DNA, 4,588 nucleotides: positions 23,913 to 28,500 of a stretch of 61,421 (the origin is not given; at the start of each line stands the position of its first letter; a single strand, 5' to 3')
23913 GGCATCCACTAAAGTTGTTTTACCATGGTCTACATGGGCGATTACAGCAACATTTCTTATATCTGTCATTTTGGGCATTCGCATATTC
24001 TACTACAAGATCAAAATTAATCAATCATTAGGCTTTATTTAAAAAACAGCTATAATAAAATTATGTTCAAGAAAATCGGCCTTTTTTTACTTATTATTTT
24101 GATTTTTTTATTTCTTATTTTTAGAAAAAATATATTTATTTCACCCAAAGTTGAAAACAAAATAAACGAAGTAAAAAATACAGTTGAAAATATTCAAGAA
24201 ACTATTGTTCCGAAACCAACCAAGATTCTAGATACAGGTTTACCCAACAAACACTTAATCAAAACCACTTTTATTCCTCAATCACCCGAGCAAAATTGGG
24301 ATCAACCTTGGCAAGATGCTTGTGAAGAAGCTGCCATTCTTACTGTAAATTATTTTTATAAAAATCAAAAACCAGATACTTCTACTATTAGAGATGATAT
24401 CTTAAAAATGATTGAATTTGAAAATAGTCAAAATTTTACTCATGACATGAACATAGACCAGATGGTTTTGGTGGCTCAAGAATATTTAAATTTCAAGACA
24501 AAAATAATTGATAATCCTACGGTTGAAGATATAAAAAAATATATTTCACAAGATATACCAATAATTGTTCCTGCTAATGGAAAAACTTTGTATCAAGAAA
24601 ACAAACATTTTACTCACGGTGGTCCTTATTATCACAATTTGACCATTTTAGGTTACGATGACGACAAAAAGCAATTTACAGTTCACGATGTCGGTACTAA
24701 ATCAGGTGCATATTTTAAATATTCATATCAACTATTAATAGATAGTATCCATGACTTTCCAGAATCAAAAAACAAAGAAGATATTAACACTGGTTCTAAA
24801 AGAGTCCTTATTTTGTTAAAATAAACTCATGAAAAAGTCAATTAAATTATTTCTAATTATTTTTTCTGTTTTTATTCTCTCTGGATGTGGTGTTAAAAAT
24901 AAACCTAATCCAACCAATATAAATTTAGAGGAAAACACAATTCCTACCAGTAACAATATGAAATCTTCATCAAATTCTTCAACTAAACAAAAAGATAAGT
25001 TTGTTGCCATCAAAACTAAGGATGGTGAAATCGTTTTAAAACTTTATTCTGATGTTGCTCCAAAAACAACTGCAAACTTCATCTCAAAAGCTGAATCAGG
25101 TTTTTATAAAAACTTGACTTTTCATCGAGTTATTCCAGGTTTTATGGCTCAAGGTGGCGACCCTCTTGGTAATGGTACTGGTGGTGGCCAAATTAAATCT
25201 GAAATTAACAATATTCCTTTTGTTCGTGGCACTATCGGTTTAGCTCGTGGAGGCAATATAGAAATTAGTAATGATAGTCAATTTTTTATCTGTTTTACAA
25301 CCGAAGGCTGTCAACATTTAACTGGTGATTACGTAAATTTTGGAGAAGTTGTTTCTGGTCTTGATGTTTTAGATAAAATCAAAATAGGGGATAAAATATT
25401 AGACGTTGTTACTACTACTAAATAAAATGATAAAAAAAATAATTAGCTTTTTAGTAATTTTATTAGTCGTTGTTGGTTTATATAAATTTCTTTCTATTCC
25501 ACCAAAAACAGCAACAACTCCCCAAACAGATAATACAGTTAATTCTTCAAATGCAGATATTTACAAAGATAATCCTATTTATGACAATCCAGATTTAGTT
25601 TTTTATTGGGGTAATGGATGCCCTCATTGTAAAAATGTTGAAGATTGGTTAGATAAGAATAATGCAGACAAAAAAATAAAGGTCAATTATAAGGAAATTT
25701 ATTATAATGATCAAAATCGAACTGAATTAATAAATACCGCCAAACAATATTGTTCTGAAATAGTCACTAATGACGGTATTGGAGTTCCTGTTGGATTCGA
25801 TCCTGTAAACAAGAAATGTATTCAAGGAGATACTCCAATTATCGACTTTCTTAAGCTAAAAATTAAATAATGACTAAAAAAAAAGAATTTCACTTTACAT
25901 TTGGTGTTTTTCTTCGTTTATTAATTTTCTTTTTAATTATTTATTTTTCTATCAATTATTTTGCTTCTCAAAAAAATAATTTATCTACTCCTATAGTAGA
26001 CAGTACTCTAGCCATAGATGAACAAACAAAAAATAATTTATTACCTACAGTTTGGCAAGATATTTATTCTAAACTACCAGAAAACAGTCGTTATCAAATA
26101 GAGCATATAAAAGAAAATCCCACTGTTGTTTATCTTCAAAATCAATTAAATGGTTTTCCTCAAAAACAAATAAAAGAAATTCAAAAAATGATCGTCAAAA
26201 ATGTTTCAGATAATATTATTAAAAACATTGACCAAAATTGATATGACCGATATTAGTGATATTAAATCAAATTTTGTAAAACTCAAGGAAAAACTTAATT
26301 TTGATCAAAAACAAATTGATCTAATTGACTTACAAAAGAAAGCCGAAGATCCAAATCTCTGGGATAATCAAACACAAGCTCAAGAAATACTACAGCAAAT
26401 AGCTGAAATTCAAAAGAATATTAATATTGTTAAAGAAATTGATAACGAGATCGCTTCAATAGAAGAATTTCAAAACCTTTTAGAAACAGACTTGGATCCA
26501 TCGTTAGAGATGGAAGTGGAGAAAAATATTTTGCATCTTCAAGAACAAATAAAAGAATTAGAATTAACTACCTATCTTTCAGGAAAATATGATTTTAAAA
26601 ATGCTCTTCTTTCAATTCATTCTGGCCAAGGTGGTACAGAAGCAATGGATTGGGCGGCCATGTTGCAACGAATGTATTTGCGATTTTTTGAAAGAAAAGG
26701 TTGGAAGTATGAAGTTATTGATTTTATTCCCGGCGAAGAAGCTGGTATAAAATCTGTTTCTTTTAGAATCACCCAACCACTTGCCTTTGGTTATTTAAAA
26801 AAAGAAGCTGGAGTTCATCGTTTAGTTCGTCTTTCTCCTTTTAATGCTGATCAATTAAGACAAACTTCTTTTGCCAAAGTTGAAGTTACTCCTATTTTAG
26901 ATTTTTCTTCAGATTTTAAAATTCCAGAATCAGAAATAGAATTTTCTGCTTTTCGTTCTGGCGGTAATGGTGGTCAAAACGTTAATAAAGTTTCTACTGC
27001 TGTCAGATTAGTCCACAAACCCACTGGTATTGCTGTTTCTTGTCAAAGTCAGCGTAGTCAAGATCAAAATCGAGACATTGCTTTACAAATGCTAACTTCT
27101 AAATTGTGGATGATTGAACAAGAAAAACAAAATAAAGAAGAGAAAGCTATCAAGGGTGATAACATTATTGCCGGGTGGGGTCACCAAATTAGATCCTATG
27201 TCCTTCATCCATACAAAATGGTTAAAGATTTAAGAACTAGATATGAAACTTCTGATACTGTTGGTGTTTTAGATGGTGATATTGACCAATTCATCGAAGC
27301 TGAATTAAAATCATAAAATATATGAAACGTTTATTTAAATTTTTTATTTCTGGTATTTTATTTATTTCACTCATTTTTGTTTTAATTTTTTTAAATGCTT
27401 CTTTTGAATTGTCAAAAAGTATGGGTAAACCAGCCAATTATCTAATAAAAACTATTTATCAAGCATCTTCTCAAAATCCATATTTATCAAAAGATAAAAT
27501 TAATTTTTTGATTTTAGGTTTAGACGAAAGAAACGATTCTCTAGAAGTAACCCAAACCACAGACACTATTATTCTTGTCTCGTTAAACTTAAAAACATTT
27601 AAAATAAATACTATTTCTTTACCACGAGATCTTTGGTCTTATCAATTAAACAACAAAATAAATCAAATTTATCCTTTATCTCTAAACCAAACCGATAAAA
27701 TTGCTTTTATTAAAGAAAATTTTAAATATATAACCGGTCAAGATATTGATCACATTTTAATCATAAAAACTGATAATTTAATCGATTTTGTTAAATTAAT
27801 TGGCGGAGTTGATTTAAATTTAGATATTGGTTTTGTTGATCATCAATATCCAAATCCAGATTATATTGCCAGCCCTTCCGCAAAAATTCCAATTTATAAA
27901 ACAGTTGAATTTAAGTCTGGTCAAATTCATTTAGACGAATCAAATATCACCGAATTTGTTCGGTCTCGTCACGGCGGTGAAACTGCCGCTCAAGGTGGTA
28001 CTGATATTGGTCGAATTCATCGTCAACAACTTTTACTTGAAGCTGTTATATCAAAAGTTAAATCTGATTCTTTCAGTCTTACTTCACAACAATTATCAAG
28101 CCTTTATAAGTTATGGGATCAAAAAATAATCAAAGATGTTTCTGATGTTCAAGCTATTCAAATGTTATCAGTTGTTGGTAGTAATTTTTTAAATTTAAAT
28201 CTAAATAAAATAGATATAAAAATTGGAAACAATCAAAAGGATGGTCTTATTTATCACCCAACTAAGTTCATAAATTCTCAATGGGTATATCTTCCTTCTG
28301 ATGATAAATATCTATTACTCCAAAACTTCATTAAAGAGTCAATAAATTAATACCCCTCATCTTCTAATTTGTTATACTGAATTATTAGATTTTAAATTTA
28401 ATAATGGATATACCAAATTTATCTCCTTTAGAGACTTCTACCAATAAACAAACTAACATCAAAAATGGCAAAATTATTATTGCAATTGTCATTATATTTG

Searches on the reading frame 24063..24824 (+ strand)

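Call 35: search_protein_families(library=pfam, proteins=[window:24063-24824:+], max_evalue=0.0001)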
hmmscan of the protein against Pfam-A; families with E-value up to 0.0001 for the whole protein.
window:24063-24824:+ (253 aa): 1 family
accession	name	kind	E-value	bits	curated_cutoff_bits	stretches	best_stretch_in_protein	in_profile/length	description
PF13529.12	Peptidase_C39_2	-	8e-09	36.7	24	1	74-209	9-141/143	Peptidase_C39 like family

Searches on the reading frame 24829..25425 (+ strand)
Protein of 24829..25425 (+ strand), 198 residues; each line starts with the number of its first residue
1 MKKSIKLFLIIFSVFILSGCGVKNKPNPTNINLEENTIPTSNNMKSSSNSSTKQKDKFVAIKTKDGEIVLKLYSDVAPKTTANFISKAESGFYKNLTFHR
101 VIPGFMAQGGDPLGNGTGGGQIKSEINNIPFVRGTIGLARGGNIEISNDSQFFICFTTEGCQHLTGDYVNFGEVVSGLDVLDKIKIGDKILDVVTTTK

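Call 35: search_protein_families(library=pfam, proteins=[window:24829-25425:+], max_evalue=0.0001)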
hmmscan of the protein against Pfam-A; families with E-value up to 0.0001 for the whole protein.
window:24829-25425:+ (198 aa): 1 family
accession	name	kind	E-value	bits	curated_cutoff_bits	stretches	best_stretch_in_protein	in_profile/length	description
PF00160.26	Pro_isomerase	-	9.2e-40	136.9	21.7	1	58-188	1-141/159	Cyclophilin type peptidyl-prolyl cis-trans isomerase/CLD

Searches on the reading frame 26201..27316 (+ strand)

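Call 35: search_protein_families(library=pfam, proteins=[window:26201-27316:+], max_evalue=0.0001)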
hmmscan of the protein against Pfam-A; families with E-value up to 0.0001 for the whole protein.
window:26201-27316:+ (371 aa): 2 families
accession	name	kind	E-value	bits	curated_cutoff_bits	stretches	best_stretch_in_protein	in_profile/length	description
PF03462.23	PCRF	-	6.4e-54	183.2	24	1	42-227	6-194/194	PCRF domain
PF00472.26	RF-1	-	1.1e-36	125.7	35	1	238-345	4-116/116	RF-1 domain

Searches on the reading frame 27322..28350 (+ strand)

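Call 35: search_protein_families(library=pfam, proteins=[window:27322-28350:+], max_evalue=0.0001)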
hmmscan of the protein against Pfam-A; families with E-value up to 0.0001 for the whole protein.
window:27322-28350:+ (342 aa): 1 family
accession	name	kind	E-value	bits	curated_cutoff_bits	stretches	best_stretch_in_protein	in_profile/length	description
PF03816.19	LytR_cpsA_psr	-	9.4e-21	75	24.6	1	80-247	2-149/150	LytR_cpsA_psr family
